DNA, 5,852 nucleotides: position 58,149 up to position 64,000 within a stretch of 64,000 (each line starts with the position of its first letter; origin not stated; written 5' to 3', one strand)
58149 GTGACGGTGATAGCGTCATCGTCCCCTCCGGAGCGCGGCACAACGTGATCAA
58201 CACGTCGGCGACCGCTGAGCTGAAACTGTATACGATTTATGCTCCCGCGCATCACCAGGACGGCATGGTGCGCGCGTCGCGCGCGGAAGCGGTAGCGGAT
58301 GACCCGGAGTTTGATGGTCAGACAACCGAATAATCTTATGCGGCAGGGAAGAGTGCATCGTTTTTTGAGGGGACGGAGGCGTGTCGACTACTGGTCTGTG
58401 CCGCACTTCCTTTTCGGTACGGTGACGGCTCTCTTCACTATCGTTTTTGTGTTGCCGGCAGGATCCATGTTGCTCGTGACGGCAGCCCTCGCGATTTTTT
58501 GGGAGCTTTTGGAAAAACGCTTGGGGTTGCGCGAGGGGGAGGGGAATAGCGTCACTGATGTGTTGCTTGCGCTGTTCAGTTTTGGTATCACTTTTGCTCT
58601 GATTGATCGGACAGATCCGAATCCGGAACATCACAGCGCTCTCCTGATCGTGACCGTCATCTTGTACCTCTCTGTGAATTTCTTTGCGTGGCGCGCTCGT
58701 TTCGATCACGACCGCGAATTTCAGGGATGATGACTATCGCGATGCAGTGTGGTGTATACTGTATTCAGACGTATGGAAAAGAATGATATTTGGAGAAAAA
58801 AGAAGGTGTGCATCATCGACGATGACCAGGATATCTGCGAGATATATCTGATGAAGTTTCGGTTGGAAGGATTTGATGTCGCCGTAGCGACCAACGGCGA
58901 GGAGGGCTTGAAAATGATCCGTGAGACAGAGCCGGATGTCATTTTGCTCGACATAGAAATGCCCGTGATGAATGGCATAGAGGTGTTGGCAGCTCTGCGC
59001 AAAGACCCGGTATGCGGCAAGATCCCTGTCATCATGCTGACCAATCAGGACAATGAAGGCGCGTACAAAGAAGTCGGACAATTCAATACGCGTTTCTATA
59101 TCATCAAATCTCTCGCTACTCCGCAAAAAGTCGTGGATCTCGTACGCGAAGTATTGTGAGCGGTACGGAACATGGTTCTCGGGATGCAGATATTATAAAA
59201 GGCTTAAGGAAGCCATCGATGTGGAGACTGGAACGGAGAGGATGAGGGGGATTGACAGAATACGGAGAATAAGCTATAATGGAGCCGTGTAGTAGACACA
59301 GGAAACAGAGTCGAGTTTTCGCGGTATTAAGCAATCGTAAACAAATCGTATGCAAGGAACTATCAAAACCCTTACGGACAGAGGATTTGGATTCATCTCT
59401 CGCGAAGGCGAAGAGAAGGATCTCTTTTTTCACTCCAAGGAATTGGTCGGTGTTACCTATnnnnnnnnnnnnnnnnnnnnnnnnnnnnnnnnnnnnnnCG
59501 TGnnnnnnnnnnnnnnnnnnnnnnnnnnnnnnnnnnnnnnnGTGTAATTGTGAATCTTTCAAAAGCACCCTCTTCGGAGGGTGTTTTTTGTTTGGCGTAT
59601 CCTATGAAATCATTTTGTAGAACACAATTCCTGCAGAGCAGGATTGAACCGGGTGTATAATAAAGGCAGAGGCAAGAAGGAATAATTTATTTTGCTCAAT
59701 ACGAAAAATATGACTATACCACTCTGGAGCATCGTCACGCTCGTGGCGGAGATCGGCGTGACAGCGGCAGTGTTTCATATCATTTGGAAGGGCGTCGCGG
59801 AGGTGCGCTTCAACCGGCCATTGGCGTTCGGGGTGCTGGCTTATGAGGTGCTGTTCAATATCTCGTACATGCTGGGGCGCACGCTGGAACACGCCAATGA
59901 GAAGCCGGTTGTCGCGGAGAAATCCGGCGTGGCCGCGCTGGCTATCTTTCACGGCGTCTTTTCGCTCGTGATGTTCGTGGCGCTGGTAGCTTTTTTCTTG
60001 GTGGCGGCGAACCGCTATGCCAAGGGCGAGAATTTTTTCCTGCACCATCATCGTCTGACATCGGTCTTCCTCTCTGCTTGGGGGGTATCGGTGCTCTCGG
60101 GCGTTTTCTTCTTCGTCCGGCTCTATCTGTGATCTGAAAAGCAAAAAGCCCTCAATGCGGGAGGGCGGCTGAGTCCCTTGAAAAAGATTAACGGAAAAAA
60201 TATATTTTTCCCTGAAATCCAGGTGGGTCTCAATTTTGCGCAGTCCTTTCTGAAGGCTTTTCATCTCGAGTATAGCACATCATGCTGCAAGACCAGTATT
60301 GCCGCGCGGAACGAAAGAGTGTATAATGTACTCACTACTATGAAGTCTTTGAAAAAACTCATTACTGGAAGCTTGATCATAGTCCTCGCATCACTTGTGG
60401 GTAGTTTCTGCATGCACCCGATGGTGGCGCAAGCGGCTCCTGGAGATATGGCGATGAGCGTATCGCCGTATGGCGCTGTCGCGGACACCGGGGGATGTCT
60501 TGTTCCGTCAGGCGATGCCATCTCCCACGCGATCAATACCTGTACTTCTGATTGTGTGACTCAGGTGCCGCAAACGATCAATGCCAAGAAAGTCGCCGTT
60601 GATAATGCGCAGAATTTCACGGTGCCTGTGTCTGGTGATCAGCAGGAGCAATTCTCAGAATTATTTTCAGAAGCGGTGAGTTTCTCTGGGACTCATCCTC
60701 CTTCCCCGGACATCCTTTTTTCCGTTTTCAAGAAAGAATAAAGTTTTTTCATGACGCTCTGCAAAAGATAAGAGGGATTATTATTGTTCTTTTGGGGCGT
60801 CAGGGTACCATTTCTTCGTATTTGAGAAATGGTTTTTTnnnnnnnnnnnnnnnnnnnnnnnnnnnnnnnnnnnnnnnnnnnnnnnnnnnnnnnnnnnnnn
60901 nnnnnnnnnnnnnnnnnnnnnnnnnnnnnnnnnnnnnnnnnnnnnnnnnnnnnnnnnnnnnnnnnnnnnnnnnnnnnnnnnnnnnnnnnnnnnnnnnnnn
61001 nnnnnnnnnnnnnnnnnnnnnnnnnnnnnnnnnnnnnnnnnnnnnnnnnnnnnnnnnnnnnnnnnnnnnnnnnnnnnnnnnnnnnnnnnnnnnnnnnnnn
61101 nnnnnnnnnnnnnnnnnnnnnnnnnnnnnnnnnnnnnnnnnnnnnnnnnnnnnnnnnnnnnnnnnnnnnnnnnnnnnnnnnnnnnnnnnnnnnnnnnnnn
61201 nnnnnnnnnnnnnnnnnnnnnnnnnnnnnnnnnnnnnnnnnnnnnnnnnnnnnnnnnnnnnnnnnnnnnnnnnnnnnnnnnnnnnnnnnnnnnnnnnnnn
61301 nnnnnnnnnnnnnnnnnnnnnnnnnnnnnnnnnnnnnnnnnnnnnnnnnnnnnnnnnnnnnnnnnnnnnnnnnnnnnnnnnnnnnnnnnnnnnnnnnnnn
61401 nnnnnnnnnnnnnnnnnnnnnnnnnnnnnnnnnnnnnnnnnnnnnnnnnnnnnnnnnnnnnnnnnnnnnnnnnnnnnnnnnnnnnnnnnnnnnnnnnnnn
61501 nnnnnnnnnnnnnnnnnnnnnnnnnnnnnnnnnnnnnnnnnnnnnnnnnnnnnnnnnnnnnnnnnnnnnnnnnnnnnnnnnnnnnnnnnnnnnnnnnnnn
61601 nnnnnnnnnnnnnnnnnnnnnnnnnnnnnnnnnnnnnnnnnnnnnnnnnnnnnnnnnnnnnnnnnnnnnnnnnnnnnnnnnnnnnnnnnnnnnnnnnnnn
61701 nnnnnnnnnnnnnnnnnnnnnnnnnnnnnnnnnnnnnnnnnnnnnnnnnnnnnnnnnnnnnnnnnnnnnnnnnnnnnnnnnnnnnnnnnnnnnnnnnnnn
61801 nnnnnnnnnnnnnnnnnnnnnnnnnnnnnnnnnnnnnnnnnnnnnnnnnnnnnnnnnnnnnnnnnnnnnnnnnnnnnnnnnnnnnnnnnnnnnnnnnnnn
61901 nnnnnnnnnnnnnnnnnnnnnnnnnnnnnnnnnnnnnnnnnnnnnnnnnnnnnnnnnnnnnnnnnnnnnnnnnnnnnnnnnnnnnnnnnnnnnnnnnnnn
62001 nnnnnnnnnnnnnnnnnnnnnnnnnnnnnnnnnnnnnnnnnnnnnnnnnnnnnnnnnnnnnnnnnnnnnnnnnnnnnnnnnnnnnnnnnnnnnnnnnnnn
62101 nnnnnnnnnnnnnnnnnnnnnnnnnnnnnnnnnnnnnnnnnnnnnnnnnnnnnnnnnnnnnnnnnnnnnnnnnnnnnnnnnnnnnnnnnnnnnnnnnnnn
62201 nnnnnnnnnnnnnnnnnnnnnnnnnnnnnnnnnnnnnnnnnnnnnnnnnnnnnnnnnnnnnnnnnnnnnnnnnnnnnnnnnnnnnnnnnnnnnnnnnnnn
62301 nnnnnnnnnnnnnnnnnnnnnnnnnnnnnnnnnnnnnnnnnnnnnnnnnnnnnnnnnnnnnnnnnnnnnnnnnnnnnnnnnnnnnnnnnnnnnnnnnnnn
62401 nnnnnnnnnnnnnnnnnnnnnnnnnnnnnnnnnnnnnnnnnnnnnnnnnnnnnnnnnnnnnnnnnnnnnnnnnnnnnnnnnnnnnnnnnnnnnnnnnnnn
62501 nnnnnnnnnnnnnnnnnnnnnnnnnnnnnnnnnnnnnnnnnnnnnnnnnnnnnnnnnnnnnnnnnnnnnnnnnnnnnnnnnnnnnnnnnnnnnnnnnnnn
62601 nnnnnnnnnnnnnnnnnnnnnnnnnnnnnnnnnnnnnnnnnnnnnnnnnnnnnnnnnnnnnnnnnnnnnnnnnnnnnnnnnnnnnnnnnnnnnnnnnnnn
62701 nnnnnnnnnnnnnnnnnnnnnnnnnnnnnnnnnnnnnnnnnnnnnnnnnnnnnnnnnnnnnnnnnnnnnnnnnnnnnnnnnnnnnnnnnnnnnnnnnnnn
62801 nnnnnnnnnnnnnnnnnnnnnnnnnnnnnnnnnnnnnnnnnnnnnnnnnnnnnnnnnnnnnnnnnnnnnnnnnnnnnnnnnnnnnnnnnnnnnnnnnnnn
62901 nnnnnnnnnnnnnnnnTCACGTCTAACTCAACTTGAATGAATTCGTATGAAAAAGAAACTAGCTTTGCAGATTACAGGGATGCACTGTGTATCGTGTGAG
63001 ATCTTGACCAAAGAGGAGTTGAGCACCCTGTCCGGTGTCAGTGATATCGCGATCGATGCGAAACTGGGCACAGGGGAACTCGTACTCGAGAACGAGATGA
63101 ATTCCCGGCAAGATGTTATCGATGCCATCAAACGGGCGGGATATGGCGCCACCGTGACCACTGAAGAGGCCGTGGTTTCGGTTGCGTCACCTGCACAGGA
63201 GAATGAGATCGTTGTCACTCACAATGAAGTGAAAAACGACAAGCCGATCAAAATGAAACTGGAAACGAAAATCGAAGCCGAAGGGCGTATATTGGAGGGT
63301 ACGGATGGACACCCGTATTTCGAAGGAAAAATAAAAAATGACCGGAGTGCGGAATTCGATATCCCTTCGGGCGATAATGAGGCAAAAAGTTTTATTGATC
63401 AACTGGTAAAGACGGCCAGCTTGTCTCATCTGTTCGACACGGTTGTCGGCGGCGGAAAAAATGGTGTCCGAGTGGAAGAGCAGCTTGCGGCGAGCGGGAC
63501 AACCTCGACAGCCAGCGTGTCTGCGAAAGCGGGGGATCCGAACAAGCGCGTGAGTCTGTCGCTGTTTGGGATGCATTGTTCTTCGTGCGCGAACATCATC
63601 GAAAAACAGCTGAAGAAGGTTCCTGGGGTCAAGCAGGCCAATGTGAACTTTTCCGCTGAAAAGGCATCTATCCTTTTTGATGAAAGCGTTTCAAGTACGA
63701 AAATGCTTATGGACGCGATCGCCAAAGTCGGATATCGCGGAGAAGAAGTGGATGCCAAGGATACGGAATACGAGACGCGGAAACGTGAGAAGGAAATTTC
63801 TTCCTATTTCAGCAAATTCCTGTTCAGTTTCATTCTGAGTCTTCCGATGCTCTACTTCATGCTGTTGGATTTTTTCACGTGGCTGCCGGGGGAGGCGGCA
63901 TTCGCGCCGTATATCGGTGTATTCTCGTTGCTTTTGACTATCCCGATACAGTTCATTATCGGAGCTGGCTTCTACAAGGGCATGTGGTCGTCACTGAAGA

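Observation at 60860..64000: Unusual copper locus: HMA-DsbD-like membrane core-2x Cys/Met cupredoxin fusion, CopZ, and a CopA with an insert between its HMA domains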

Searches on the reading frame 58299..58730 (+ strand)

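Call 12: search_protein_families(library=pfam, proteins=[window:58299-58730:+], max_evalue=1)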
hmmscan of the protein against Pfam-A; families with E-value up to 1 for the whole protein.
window:58299-58730:+ (143 aa): 2 families
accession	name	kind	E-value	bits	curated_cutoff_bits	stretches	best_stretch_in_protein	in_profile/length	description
PF07214.17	DUF1418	-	0.14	12.4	22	1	30-71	31-68/94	Protein of unknown function (DUF1418)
PF01545.26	Cation_efflux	-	0.18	12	26.6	0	56-133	75-123/198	Cation efflux family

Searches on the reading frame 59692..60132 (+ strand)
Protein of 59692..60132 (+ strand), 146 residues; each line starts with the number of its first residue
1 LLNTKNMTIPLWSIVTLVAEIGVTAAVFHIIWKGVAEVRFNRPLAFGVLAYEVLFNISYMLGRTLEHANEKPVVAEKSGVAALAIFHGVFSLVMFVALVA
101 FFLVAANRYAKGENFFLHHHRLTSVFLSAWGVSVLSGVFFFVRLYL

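Call 12: search_protein_families(library=pfam, proteins=[window:59692-60132:+], max_evalue=1)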
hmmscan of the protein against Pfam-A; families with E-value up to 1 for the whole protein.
window:59692-60132:+ (146 aa): 1 family
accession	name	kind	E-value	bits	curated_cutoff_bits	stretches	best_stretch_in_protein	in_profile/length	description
PF04238.17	DUF420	-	0.039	14.7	30.5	1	17-142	10-128/130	Protein of unknown function (DUF420)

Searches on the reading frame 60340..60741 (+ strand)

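Call 12: search_protein_families(library=pfam, proteins=[window:60340-60741:+], max_evalue=1)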
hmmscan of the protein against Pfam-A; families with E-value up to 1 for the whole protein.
window:60340-60741:+ (133 aa): 1 family
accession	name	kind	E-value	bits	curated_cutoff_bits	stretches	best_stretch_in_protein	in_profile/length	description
PF19650.4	DUF6153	-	0.0092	17.2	27.7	1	15-89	1-86/116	Family of unknown function (DUF6153)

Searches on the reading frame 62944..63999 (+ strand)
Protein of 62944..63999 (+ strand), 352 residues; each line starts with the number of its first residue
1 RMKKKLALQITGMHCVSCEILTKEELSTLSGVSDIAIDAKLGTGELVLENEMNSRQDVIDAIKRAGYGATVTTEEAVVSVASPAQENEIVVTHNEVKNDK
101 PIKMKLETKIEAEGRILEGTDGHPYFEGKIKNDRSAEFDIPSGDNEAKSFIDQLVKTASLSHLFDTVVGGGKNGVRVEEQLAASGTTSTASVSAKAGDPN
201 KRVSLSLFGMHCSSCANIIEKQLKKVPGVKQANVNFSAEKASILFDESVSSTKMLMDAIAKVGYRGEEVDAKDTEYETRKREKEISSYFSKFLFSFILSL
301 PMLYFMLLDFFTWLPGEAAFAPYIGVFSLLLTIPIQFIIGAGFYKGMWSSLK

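Call 5: search_protein_families(library=ncbifam, proteins=[window:62944-63999:+], max_evalue=0.1)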
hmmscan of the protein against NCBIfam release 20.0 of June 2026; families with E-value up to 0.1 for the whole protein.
window:62944-63999:+ (352 aa): 17 families
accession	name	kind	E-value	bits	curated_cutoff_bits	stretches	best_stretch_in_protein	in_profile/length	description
NF041115.1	UxxU_metal_bind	equivalog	1.3e-29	102.2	95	2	201-267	4-70/74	metal-binding (seleno)protein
NF033794.2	chaper_CopZ_Eh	exception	7.5e-24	83.7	95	2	205-267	4-66/68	copper chaperone CopZ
NF007952.0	PRK10671.1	equivalog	1.5e-21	76.3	1316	2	180-352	82-250/838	copper-exporting P-type ATPase CopA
NF010311.1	PRK13748.1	subfamily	1.5e-20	73.6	600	2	204-283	2-80/560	mercury(II) reductase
NF047957.1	CopZ_AFE_1862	equivalog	2.4e-20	72.7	85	2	204-266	2-61/62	CopZ family metallochaperone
NF033556.1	MerTP_fusion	equivalog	3.3e-20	72.5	180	2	198-265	117-184/186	mercuric transport protein MerTP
TIGR02052.1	MerP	equivalog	1.3e-19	70.5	92.55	2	189-264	11-86/92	mercury resistance system periplasmic binding protein MerP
NF033795.1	chaper_CopZ_Bs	exception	4.2e-19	68.5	91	2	205-264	4-63/66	copper chaperone CopZ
NF008262.1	PRK11033.1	equivalog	1.9e-18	66.3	1005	2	192-310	32-141/731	zinc/cadmium/mercury/lead-transporting ATPase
NF045683.1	MerT_CopZ_Se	exception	5.9e-17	61.9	375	2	193-269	152-230/235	MerT/CopZ fusion-like heavy metal transport selenoprotein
NF033775.1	P_type_ZntA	exception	8.4e-16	57.4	1240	2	183-282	31-127/732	Zn(II)/Cd(II)/Pb(II) translocating P-type ATPase ZntA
TIGR00003.1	TIGR00003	subfamily_domain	3.9e-15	55.8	62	2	204-265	3-64/66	copper ion binding protein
NF033781.1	chaper_CopP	exception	2.7e-06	27.4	112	1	204-264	3-62/65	copper-binding metallochaperone CopP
NF033553.1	MerP_Gpos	exception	3.8e-05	23.5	110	1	198-264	42-109/112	mercury resistance system substrate-binding protein MerP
NF047536.1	Cu_chaper_CsoZ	equivalog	0.00036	20.9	77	0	215-246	15-46/66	putative copper chaperone CsoZ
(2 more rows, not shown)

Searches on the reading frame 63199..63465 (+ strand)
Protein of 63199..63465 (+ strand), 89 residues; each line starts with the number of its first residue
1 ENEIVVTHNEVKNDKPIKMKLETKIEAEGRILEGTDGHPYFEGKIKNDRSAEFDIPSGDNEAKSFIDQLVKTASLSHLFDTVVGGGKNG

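Call 66: find_homologous_proteins(query=window:63199-63465:+, max_evalue=0.001)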
Query seq(89 aa): no candidate shares three 5-residue words with the query. No homologue found.
